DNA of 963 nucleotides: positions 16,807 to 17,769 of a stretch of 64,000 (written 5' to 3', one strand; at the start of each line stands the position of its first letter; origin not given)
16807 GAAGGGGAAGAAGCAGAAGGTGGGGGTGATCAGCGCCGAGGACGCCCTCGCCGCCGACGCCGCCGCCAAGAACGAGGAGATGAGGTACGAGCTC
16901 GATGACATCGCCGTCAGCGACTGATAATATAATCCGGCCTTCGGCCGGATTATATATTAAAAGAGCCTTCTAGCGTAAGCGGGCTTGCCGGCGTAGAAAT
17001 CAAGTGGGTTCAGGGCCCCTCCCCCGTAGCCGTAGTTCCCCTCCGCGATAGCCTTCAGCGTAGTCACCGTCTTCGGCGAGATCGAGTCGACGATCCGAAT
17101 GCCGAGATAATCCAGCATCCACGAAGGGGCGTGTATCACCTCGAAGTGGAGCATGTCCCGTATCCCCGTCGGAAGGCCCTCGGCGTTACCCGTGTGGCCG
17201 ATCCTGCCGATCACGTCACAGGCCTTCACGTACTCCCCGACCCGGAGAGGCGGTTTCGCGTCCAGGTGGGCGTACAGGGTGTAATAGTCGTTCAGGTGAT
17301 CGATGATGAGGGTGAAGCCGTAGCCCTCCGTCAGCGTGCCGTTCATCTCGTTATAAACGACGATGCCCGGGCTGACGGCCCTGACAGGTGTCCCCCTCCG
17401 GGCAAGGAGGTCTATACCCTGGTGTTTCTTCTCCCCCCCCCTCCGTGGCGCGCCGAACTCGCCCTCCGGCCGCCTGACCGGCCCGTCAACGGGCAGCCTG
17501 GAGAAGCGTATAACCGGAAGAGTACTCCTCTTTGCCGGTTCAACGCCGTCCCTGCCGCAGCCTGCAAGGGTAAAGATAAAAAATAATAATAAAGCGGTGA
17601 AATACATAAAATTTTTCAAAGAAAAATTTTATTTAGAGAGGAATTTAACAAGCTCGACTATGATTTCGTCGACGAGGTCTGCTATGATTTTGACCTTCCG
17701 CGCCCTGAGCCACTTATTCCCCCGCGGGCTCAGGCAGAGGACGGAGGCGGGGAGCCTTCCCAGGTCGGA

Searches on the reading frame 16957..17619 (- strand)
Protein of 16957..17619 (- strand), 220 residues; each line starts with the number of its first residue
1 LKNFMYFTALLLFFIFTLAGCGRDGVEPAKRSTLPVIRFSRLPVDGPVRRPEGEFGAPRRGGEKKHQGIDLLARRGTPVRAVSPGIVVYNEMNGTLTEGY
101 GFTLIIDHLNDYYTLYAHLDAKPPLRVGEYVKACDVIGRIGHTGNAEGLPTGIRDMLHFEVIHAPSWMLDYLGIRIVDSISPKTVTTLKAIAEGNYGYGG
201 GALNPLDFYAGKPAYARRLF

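Call 18: search_protein_families(library=ncbifam, proteins=[window:16957-17619:-], max_evalue=0.001)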
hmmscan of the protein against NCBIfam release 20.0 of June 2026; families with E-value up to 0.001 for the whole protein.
window:16957-17619:- (220 aa): 14 families
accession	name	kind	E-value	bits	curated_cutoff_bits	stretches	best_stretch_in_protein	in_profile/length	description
NF052336.1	PdgHdaseHSB100310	equivalog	2.4e-11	43.5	500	1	58-163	49-143/316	peptidoglycan hydrolase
NF040883.1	amid_act_ActS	equivalog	2.6e-11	43.3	375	1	61-146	134-212/242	amidase activator ActS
NF008123.1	PRK10871.1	equivalog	4.1e-10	39.6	311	1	55-147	258-342/365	murein hydrolase activator NlpD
NF050804.1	CellDivDipMCaul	equivalog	1.4e-09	37.3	900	1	54-166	518-618/634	cell division endopeptidase DipM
NF052529.1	PG_M23_Pgp6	exception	1.4e-09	37.1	600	1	65-161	334-419/452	peptidoglycan metallopeptidase Pgp6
NF053824.1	PdgNdpepShyC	equivalog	1.9e-09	36.9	700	1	58-148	288-373/429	peptidoglycan DD-endopeptidase ShyC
NF041208.1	celldiv_DipM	equivalog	2.1e-08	33.8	740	1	41-162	299-405/419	cell division endopeptidase DipM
NF052530.1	Heli_ShapePgp3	exception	3e-08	33.1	300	1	66-148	167-244/270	peptidoglycan metallopeptidase Pgp3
NF008652.0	PRK11649.1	equivalog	2.6e-07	29.7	341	1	64-161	311-397/439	murein DD-endopeptidase MepM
NF047755.1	LIC_10271_M23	exception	5.7e-07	29.5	180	1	66-140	117-186/207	LIC_10271 family cell wall hydrolase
NF004799.0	PRK06148.1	subfamily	1.1e-06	26.9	1128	1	65-161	440-537/1015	hypothetical protein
NF008644.1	PRK11637.1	equivalog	1.7e-06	27.3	270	1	43-146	267-361/385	murein hydrolase activator EnvC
NF047657.1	CellWlHdaseLepto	equivalog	2.4e-05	23.9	400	1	65-140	127-197/221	hypothetical protein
NF053825.1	PdgNdpepShyA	equivalog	0.00016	20.5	700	1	61-162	291-381/425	peptidoglycan DD-endopeptidase ShyA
